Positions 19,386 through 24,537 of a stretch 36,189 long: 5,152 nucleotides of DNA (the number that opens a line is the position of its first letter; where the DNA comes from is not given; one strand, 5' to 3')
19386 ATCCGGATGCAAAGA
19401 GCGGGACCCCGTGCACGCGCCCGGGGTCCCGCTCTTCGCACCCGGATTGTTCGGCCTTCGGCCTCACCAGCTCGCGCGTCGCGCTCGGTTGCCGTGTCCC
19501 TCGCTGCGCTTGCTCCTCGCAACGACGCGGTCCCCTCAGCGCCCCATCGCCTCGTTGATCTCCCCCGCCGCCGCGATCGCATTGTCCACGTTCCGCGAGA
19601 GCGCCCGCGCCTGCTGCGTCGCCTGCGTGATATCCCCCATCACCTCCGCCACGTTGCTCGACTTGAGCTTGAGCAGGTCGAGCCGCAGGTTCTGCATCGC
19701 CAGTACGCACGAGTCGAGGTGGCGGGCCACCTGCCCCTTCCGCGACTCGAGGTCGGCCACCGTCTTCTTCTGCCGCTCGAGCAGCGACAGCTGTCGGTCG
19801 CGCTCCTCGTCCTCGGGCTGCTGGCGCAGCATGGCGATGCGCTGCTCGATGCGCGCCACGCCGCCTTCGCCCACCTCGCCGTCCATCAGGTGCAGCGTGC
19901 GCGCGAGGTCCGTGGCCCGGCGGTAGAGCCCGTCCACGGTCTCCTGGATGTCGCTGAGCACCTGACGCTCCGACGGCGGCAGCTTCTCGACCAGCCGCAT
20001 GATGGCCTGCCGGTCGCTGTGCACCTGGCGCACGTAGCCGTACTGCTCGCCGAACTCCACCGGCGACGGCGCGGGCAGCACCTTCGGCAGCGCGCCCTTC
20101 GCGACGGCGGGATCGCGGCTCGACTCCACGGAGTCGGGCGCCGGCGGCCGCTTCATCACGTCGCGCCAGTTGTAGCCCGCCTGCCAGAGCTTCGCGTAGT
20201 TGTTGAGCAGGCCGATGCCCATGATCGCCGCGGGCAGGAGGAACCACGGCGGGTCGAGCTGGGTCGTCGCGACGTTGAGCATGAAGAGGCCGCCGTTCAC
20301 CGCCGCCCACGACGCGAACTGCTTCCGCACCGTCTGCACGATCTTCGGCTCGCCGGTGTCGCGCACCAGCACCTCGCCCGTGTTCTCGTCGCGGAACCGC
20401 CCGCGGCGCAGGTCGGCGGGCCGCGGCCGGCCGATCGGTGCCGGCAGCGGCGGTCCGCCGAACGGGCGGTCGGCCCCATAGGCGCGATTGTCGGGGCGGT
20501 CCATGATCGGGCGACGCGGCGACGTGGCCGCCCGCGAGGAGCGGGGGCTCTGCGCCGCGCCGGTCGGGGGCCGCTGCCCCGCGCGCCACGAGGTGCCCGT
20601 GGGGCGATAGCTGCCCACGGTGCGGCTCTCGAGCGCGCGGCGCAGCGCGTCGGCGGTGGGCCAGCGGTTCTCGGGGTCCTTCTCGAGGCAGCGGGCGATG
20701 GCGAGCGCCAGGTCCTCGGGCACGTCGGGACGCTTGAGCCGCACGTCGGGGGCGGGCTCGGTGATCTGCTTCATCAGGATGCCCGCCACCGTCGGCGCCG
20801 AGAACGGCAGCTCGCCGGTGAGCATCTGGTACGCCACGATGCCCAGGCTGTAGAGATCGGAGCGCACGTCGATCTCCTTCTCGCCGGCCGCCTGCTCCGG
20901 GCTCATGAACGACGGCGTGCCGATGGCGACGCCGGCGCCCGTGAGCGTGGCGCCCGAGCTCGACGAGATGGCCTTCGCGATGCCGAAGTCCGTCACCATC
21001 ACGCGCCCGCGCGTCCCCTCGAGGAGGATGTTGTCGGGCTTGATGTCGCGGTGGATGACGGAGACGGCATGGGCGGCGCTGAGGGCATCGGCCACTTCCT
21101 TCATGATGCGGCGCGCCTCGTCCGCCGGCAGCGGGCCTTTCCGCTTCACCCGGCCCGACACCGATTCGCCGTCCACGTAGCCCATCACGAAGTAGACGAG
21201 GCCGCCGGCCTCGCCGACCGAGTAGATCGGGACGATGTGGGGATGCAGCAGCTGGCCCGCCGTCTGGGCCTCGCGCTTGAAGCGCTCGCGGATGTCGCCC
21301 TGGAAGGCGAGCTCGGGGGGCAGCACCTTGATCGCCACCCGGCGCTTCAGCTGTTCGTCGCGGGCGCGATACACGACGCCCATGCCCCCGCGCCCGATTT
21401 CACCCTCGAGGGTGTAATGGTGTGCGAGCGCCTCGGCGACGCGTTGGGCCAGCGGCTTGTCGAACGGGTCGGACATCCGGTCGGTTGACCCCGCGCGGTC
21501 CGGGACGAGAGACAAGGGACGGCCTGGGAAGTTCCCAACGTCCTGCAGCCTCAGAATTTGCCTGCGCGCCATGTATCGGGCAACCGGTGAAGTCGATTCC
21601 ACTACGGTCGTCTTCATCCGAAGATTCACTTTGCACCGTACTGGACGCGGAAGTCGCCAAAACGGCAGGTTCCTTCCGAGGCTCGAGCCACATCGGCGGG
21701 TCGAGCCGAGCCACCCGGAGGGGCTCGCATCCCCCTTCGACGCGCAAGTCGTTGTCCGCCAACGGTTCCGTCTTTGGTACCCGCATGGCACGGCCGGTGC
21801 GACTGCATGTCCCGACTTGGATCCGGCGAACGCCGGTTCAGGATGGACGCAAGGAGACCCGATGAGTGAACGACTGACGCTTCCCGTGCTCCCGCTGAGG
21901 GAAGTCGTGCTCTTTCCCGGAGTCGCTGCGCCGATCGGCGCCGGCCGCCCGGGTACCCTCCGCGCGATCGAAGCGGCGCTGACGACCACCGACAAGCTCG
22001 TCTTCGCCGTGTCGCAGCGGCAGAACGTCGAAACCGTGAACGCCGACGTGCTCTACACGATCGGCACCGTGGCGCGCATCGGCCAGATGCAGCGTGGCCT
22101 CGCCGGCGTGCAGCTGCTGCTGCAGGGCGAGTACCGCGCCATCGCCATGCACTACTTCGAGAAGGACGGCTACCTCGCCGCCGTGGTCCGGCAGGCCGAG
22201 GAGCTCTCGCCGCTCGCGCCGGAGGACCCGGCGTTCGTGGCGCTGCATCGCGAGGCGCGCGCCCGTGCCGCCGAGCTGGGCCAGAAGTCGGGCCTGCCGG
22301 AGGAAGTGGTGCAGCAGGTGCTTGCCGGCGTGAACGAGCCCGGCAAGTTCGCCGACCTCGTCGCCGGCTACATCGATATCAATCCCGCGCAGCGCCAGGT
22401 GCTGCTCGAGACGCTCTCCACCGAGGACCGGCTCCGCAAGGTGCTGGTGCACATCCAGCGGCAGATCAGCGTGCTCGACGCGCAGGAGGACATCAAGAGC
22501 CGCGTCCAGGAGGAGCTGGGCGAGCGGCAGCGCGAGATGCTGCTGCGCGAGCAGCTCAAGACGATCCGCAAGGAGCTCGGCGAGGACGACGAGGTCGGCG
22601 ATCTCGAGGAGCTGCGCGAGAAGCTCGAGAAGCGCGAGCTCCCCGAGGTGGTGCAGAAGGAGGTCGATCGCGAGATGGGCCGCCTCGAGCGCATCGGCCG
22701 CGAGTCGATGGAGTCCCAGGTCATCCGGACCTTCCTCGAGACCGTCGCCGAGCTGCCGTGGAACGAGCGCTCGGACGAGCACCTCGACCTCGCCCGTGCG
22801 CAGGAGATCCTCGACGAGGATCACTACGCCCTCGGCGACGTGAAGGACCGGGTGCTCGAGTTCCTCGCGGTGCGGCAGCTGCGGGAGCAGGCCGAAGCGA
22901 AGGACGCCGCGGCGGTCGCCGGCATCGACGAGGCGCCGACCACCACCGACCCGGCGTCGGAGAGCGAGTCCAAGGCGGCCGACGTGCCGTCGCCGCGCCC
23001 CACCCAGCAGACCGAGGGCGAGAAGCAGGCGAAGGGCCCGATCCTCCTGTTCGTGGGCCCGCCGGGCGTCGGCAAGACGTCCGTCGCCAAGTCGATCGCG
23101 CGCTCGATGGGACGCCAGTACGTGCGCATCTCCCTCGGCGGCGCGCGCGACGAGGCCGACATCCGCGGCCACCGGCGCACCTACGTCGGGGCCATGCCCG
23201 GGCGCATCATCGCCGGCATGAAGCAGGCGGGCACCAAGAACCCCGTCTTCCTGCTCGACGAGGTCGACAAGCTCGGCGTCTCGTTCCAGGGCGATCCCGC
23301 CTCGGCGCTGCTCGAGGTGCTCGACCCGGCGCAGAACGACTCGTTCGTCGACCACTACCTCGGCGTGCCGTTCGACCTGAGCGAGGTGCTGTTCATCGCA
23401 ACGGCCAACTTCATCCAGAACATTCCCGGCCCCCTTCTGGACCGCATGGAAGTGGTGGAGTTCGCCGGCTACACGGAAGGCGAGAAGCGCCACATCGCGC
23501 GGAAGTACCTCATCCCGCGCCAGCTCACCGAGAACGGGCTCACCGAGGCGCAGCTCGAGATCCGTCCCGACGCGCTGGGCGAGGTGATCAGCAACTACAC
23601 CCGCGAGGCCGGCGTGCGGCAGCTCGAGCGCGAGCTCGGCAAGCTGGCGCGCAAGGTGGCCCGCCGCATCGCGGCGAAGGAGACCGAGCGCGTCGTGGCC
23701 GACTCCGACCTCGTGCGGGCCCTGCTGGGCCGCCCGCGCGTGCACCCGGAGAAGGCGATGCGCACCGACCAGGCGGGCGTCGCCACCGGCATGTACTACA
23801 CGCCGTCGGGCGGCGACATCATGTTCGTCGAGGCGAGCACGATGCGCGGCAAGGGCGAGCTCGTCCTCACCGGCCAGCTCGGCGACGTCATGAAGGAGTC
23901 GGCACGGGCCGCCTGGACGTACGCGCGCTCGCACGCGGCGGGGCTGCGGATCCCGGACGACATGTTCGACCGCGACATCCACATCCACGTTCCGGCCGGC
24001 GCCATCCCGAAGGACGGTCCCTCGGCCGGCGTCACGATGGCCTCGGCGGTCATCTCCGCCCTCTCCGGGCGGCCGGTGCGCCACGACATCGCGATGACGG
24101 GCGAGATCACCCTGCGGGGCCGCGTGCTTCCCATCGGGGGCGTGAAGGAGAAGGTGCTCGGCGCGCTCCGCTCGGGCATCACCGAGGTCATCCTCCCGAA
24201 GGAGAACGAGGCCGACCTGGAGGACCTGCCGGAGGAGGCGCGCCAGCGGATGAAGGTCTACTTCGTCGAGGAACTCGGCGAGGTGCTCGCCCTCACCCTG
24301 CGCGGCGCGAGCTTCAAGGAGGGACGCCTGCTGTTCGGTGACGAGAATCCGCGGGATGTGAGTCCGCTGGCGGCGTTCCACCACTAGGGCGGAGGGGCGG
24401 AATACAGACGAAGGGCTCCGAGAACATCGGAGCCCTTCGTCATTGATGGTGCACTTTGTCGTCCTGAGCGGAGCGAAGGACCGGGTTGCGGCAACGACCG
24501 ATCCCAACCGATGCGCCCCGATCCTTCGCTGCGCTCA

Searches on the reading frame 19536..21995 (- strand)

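Call 22: search_protein_families(library=pfam, proteins=[window:19536-21995:-], max_evalue=0.001)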
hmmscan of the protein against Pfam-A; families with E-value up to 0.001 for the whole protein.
window:19536-21995:- (819 aa): 4 families
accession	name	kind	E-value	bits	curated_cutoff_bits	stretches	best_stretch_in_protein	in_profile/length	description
PF00069.31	Pkinase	-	4.6e-51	174.2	31.7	1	194-452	1-259/263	Protein kinase domain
PF07714.23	PK_Tyr_Ser-Thr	-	2.4e-30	106.1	23.1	1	196-451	3-254/258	Protein tyrosine and serine/threonine kinase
PF01636.29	APH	-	8.8e-09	35.9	23.2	0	209-311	14-110/239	Phosphotransferase enzyme family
PF13239.11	2TM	-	5.4e-05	23.6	24.8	1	558-610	15-69/79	2TM domain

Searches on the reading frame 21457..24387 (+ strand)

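Call 22: search_protein_families(library=pfam, proteins=[window:21457-24387:+], max_evalue=0.001)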
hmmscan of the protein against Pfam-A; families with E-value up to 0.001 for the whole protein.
window:21457-24387:+ (976 aa): 8 families
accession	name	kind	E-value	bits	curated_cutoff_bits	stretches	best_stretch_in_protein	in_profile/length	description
PF05362.19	Lon_C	-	3.5e-85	285.2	21.1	1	750-948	4-203/205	Lon protease (S16) C-terminal proteolytic domain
PF02190.22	LON_substr_bdg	-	8.5e-35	120.9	28.7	1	141-335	1-200/200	ATP-dependent protease La (LON) substrate-binding domain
PF00004.35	AAA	-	1.1e-25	91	21.2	1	530-669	1-128/131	ATPase family associated with various cellular activities (AAA)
PF22667.2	Lon_lid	-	6e-21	74.3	27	1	692-744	2-55/57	Lon protease AAA+ ATPase lid domain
PF13541.12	ChlI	-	1.1e-08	35.4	27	1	791-917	1-121/121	Subunit ChlI of Mg-chelatase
PF07728.20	AAA_5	-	4.2e-07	30.5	22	1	530-611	2-83/139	AAA domain (dynein-related subfamily)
PF07724.20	AAA_2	-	1.2e-05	25.8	27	1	530-655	6-128/166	AAA domain (Cdc48 subfamily)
PF13401.12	AAA_22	-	0.00036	21.3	27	0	528-611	6-97/130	AAA domain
